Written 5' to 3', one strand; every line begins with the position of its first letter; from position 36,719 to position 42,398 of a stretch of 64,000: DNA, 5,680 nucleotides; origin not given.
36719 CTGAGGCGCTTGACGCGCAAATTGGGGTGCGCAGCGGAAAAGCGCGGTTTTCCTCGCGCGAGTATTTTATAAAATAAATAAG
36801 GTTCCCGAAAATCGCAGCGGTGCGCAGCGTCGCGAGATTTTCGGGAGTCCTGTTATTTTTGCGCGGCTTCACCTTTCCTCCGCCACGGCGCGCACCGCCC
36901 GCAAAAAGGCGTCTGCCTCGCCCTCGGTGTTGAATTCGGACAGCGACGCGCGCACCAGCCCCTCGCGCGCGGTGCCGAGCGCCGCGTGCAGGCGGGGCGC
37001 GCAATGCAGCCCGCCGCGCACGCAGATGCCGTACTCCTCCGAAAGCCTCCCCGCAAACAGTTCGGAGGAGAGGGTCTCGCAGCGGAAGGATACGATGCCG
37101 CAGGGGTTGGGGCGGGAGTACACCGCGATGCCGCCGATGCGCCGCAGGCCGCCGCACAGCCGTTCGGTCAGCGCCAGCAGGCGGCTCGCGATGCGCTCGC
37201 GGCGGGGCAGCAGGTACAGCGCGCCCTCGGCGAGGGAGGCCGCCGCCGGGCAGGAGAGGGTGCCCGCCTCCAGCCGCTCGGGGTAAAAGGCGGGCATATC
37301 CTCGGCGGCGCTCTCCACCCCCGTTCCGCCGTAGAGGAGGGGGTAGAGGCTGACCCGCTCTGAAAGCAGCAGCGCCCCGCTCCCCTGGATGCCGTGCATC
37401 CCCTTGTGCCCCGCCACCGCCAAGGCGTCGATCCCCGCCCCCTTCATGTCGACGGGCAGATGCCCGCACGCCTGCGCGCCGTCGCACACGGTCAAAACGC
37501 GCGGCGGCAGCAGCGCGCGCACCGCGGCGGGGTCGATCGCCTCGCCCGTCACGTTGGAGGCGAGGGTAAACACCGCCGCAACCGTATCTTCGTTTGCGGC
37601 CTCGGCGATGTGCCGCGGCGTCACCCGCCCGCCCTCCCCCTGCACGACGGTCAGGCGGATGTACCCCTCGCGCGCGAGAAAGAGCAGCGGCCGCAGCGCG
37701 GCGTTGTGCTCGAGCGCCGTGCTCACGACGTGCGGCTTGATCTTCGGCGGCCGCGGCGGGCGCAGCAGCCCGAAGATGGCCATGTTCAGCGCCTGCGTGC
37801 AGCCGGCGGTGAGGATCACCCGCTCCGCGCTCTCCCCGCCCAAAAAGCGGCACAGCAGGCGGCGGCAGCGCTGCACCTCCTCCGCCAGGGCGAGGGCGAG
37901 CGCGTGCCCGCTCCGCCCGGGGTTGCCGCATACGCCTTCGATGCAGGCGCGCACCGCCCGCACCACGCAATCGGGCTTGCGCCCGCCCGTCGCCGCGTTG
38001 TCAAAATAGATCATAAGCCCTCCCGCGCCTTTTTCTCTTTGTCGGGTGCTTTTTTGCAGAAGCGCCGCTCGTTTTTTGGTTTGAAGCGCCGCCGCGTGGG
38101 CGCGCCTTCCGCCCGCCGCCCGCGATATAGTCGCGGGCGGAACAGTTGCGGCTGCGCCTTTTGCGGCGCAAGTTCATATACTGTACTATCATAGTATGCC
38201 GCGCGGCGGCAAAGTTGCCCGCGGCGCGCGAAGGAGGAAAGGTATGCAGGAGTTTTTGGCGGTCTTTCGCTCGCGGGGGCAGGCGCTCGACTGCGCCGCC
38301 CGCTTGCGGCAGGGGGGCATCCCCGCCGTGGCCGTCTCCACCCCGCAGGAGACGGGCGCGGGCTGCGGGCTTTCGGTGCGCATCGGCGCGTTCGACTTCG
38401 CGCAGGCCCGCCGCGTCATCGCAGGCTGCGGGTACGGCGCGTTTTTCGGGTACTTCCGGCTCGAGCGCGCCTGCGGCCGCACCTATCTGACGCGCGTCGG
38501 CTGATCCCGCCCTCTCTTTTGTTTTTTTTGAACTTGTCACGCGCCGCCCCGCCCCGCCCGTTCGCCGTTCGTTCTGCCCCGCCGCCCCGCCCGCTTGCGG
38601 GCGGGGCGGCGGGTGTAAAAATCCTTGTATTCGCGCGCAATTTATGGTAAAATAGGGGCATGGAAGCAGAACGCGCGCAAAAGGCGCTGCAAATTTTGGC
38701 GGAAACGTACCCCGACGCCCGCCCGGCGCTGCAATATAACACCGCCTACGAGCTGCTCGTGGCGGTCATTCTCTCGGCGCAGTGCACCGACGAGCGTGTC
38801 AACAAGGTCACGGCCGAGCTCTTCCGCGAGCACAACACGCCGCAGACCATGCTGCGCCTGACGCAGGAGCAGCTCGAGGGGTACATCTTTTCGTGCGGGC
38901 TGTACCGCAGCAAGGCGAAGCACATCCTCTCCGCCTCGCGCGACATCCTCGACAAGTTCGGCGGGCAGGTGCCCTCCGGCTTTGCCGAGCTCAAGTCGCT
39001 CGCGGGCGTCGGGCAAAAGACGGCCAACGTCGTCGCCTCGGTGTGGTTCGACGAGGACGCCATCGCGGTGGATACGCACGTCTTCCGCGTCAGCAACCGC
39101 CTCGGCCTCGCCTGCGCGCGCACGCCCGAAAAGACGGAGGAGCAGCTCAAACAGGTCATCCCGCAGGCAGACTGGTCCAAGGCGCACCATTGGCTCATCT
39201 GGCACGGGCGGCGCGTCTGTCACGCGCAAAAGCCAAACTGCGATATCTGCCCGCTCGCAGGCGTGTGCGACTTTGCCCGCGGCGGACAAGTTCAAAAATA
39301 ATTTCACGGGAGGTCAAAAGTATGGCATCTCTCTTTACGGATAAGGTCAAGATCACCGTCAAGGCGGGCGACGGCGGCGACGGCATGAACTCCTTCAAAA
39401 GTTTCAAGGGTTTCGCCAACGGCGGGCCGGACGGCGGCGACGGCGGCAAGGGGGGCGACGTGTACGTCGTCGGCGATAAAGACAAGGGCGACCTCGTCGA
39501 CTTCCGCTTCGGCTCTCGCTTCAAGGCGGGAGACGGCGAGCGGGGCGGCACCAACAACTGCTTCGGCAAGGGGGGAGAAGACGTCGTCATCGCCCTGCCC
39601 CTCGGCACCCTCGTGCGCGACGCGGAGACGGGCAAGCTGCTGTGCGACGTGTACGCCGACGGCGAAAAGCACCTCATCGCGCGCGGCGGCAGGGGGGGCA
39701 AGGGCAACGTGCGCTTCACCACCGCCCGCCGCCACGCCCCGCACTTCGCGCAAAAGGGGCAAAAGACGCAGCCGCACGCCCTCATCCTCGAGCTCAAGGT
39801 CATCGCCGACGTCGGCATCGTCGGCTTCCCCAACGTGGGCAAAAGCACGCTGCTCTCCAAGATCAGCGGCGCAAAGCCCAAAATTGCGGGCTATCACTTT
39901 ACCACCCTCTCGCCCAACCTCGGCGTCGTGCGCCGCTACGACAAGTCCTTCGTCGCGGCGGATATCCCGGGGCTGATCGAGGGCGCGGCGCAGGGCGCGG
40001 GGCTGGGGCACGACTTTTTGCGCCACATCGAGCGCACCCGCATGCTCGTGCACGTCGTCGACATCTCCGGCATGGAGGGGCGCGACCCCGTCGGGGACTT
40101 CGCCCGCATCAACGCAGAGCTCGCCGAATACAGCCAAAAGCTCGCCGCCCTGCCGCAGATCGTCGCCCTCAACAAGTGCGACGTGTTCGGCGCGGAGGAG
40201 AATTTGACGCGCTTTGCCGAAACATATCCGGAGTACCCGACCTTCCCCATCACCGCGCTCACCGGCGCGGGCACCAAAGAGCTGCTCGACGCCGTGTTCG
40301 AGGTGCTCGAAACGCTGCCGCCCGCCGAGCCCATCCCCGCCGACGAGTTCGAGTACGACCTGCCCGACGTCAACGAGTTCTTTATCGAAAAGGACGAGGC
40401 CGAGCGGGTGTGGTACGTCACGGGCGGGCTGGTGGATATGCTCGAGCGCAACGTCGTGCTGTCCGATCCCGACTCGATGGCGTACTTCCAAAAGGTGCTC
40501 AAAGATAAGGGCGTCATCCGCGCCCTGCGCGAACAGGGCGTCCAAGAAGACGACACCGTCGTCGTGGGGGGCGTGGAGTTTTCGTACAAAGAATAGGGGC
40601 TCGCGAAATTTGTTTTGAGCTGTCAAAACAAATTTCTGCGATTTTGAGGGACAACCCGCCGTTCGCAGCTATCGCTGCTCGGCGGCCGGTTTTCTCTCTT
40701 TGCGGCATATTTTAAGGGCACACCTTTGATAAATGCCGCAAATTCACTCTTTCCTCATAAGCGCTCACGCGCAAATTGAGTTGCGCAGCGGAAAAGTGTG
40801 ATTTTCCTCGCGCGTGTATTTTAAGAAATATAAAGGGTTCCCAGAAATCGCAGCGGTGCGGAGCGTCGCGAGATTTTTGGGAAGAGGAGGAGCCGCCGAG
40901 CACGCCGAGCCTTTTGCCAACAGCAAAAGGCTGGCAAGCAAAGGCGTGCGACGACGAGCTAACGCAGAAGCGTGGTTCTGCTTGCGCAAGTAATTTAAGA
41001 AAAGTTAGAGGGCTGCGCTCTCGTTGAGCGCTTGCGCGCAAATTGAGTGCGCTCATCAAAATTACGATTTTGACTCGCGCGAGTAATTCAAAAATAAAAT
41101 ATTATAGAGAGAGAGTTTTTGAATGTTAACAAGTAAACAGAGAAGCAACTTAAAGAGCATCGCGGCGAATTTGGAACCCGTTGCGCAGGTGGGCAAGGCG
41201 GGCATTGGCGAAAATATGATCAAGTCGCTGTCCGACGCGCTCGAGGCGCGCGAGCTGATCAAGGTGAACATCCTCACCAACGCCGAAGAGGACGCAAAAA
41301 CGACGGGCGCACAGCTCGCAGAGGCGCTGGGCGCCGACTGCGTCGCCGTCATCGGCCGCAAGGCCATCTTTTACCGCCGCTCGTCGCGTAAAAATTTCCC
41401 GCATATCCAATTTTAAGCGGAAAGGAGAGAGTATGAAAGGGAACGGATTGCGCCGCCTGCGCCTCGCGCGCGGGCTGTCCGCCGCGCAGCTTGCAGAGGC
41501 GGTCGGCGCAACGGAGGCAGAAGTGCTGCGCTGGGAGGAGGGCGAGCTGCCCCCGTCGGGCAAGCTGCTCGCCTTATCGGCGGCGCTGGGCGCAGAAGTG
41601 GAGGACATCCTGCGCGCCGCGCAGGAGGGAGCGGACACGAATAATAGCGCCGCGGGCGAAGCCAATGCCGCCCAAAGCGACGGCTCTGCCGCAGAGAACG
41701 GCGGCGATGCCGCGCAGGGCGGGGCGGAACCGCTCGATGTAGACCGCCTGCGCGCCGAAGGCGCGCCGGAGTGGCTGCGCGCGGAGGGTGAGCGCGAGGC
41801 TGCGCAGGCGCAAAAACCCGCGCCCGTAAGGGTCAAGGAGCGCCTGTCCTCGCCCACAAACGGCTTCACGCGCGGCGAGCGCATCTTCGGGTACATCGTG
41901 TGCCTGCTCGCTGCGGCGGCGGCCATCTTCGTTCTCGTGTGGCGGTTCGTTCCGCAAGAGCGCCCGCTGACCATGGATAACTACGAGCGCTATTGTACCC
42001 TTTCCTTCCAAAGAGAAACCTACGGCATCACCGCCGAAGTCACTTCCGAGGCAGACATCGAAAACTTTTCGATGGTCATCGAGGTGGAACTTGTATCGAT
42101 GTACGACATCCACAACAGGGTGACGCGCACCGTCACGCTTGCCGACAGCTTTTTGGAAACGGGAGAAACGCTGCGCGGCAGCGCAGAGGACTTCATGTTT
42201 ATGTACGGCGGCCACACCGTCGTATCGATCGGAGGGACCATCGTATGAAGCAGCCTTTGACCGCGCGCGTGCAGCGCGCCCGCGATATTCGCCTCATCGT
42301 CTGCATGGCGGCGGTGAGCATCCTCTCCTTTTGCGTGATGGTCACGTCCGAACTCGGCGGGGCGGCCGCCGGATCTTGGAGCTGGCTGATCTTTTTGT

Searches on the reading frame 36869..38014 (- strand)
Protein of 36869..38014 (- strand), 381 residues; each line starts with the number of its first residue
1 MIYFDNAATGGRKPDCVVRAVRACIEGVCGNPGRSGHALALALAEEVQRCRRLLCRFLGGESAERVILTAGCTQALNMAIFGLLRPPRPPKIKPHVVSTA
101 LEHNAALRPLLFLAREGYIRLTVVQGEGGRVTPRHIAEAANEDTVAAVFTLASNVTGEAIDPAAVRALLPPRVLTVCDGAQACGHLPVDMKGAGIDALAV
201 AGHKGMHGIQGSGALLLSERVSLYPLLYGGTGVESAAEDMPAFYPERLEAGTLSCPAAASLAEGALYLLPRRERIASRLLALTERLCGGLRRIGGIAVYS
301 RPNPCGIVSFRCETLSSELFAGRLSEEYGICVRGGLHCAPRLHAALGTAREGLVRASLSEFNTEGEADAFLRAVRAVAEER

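Call 10: search_protein_families(library=pfam, proteins=[window:36869-38014:-])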
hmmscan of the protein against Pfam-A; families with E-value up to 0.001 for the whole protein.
window:36869-38014:- (381 aa): 1 family
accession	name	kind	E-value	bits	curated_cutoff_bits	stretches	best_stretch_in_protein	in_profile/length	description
PF00266.25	Aminotran_5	-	1.2e-61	209.2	21.5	1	2-370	1-371/371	Aminotransferase class-V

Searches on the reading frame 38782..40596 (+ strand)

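Call 10: search_protein_families(library=pfam, proteins=[window:38782-40596:+])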
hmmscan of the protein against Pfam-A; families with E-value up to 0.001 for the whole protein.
window:38782-40596:+ (604 aa): 4 families
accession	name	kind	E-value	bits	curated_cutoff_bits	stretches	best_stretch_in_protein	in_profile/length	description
PF01018.28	GTP1_OBG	-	1.9e-49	167.7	27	1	187-340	2-155/155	GTP1/OBG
PF01926.29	MMR_HSR1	-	9.1e-25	87.4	21.9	1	343-465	1-113/113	50S ribosome-binding GTPase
PF09269.16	DUF1967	-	3e-17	62.8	27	1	533-602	1-70/70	Domain of unknown function (DUF1967)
PF02421.24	FeoB_N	-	5.3e-09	36.2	27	1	344-503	3-154/156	Ferrous iron transport protein B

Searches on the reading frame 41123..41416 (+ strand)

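Call 11: search_protein_families(library=pfam, proteins=[window:41123-41416:+])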
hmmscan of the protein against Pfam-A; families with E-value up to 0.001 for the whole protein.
window:41123-41416:+ (97 aa): 1 family
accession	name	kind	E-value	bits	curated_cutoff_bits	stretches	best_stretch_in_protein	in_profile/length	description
PF01985.26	CRS1_YhbY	-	1.3e-27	96.3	27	1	2-85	1-84/84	CRS1 / YhbY (CRM) domain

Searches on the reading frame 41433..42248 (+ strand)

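Call 10: search_protein_families(library=pfam, proteins=[window:41433-42248:+])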
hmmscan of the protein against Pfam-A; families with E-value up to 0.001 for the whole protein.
window:41433-42248:+ (271 aa): 3 families
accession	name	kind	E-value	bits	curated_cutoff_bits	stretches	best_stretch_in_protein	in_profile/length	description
PF13560.12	HTH_31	-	2.9e-08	34.3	27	1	6-58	6-60/64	Helix-turn-helix domain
PF01381.28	HTH_3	-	5e-07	30.1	23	1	6-57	1-53/55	Helix-turn-helix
PF13443.12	HTH_26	-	2.7e-05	24.7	22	1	6-61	2-59/63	Cro/C1-type HTH DNA-binding domain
